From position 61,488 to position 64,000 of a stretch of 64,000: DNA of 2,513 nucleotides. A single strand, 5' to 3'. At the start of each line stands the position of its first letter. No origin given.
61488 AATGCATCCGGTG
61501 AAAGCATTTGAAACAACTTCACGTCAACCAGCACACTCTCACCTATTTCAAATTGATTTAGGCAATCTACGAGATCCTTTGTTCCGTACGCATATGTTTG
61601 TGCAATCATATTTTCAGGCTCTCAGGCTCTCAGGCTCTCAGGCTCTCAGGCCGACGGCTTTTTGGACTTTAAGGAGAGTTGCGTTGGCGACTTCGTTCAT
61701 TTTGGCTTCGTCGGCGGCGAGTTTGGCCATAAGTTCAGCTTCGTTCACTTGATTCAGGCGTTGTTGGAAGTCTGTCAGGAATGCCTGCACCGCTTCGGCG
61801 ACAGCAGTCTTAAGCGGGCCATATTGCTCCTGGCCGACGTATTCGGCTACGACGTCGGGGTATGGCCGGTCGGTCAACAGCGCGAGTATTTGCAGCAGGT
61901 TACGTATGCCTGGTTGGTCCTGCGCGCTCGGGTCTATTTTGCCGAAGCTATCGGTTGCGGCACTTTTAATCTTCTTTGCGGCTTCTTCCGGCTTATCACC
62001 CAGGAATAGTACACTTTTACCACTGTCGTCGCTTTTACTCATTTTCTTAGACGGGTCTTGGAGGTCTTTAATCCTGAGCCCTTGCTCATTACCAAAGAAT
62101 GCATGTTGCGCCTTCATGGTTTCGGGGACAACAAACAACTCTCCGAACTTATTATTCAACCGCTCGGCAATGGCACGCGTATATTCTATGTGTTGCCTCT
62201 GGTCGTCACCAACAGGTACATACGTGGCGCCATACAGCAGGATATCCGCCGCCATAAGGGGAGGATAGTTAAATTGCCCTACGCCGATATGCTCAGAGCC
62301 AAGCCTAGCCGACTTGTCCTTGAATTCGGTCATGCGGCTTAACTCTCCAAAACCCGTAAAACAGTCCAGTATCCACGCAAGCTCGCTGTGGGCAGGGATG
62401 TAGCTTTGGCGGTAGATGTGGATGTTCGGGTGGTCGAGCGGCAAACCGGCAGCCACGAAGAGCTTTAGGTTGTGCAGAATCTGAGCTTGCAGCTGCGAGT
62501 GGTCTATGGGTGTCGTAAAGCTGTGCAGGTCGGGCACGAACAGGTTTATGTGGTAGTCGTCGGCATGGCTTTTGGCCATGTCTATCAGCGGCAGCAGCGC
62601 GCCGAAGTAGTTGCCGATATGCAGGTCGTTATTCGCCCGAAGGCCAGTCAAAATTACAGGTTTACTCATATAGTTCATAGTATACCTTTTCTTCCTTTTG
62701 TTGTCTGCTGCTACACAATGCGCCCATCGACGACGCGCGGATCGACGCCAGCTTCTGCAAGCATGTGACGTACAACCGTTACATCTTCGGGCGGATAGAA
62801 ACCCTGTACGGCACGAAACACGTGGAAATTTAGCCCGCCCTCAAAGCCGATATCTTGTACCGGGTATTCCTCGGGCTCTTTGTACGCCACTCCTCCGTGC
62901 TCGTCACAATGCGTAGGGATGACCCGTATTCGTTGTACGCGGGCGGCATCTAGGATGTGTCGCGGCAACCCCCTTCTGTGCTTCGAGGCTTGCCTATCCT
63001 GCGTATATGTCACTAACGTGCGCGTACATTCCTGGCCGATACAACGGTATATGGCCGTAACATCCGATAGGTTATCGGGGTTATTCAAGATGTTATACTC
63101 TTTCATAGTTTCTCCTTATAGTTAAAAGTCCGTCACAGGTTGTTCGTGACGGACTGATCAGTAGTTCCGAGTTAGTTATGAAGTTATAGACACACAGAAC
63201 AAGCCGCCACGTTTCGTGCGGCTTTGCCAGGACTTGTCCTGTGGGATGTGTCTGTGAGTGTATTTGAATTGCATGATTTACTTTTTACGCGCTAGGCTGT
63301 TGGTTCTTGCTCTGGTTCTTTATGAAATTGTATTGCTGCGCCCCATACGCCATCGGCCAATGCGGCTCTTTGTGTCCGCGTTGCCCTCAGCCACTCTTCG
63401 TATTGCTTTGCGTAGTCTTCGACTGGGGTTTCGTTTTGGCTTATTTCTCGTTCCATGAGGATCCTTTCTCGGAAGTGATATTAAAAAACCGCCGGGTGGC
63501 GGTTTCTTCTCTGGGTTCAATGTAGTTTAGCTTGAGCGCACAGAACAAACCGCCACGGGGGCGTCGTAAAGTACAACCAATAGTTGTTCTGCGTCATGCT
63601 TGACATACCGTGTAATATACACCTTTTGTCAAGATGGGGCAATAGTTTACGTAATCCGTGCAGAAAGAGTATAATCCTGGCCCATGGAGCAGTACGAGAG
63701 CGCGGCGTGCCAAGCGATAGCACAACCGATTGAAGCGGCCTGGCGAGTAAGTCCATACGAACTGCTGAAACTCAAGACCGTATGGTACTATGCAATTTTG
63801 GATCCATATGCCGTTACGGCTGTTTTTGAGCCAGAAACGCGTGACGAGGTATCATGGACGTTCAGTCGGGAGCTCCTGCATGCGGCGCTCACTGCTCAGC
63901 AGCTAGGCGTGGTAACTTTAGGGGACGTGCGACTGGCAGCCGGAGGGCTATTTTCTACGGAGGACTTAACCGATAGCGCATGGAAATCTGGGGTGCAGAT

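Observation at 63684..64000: SsgA/SsgB-like cell-division protein in a non-actinobacterial-looking genome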

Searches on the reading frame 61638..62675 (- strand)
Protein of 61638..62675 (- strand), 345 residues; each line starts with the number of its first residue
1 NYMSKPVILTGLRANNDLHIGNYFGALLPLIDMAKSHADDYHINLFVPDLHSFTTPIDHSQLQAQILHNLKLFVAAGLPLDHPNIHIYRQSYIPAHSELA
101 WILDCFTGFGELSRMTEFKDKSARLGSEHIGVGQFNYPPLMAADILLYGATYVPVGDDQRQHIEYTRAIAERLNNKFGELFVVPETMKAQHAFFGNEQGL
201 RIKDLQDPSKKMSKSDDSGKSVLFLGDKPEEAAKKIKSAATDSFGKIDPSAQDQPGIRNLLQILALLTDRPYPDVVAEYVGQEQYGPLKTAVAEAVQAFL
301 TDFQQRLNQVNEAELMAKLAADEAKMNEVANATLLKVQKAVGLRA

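Call 11: find_related_loci(query=window:61638-62675:-, collection=genome_contigs, flank=3000)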
Query window:61638-62675:- (345 aa) in genome_contigs; peptide patterns used: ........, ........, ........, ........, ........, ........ (x = any residue, [..] = any of these).
108 stretches matched a pattern; 51 encode a relative of the query (tblastn E <= 1e-3); 51 distinct loci.
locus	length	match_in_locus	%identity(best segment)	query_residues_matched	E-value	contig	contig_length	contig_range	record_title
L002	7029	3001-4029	82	3-345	0e+0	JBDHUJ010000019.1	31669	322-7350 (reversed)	MAG: Candidatus Saccharimonadales bacterium isolate AS-MICRO-OLR.32 NODE_4249_length_31669_cov_7.215101, whole genome sh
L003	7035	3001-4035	80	1-345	0e+0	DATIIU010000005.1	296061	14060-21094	MAG TPA_asm: Candidatus Saccharimonadia bacterium isolate SMAG_U15673 k141_407366, whole genome shotgun sequence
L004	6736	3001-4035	78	1-345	0e+0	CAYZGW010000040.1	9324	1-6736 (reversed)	MAG TPA_asm: uncultured Candidatus Saccharibacteria bacterium isolate SRP200132_co1_640 genome assembly, contig: NODE_13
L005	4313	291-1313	78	5-345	0e+0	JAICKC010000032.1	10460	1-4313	MAG: Candidatus Saccharibacteria bacterium isolate GZL_HY_2_bin.34 k141_2900360_length_10460_cov_10.0000, whole genome s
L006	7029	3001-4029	79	3-345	0e+0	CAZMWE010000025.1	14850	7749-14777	MAG TPA_asm: uncultured Candidatus Saccharibacteria bacterium isolate binchicken_co54_327 genome assembly, contig: NODE_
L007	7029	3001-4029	74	3-345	5e-178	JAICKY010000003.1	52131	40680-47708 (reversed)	MAG: Candidatus Saccharibacteria bacterium isolate GZL_HY_2_bin.96 k141_2788484_length_52131_cov_11.0013, whole genome s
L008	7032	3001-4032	74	1-344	2e-176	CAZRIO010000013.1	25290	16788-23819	MAG TPA_asm: uncultured Candidatus Saccharibacteria bacterium isolate SRP200132_co1_783 genome assembly, contig: NODE_33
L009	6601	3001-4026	75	3-344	3e-175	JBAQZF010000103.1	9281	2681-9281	MAG: Candidatus Saccharimonadales bacterium isolate MFD03300_ilm_asm_bin1 k127_150053, whole genome shotgun sequence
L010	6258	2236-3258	71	4-344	2e-169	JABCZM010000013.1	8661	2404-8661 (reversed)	MAG: Candidatus Saccharibacteria bacterium isolate Inc-BW-C-12-M_MAG58 Ga0210394_10011556, whole genome shotgun sequence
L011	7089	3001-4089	67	3-344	6e-166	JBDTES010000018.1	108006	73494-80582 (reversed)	MAG: Candidatus Saccharimonadales bacterium isolate cluster2_bin.208 k127_690574, whole genome shotgun sequence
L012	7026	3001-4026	70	3-344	1e-165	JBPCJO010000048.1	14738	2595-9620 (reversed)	MAG: Candidatus Saccharimonadales bacterium isolate TH_ant_mag_28 S1Ck127_9457276_flag_1_multi_9.0000_len_14738, whole g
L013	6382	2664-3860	65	3-345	1e-165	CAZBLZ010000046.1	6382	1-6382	MAG TPA_asm: uncultured Candidatus Saccharibacteria bacterium isolate SRP200132_co1_634 genome assembly, contig: NODE_23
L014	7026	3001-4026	68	3-344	2e-162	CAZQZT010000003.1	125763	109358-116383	MAG TPA_asm: uncultured Candidatus Saccharibacteria bacterium isolate binchicken_co308_31 genome assembly, contig: NODE_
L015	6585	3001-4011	70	3-344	1e-162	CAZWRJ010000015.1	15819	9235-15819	MAG TPA_asm: uncultured Candidatus Saccharibacteria bacterium isolate SRP200132_co2_25 genome assembly, contig: NODE_305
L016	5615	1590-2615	70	3-344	5e-161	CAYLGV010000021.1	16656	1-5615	MAG TPA_asm: uncultured Candidatus Saccharibacteria bacterium isolate SRP296810_co1_372 genome assembly, contig: NODE_36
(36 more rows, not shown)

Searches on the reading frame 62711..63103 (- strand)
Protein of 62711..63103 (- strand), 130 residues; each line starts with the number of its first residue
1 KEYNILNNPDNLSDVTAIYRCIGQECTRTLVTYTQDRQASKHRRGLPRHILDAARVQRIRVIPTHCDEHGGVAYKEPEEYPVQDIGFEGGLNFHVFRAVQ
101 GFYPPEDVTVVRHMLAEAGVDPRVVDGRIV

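Call 76: find_homologous_proteins(query=window:62711-63103:-, max_evalue=0.001)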
Query window:62711-63103:- (130 aa): 1 proteins with E <= 0.001 among 22 candidates.
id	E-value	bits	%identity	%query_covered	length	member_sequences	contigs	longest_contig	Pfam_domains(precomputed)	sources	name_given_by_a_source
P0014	6.1e-84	296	100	100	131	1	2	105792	-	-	-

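Call 77: search_protein_families(library=phrogs, proteins=[window:62711-63103:-], max_evalue=0.01)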
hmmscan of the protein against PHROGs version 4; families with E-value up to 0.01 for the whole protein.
window:62711-63103:- (130 aa): 0 families

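Call 78: find_encoding_contigs(protein=P0014, flank=4000, max_places=6)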
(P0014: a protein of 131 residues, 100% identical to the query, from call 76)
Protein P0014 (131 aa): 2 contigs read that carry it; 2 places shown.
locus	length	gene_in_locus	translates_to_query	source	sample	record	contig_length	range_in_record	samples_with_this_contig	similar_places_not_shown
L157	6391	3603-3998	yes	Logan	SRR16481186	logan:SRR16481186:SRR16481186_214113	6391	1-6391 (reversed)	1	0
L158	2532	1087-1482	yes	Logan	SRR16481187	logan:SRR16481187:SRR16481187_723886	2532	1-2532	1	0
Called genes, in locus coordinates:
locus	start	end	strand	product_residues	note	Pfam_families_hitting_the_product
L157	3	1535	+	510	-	?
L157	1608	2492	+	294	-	PF01189:Methyltr_RsmB-F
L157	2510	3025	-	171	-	PF04686:SsgA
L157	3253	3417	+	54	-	-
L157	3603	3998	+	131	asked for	-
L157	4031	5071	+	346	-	PF00579:tRNA-synt_1b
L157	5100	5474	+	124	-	-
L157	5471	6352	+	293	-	PF01479:S4, PF00849:PseudoU_synth_2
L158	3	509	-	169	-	?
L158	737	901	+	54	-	-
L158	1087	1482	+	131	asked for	-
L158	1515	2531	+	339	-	?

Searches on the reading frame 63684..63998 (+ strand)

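Call 4: search_protein_families(library=pfam, proteins=[window:63684-63998:+], max_evalue=10)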
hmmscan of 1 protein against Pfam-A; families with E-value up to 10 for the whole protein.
window:63684-63998:+ (105 aa): 2 families
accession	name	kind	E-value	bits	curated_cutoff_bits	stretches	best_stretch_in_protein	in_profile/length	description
PF04686.18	SsgA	-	2.9e-09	37.2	25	1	32-85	3-52/98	Streptomyces sporulation and cell division protein, SsgA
PF18429.6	DUF5609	-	0.066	13.5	25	1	16-35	30-49/65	Domain of unknown function (DUF5609)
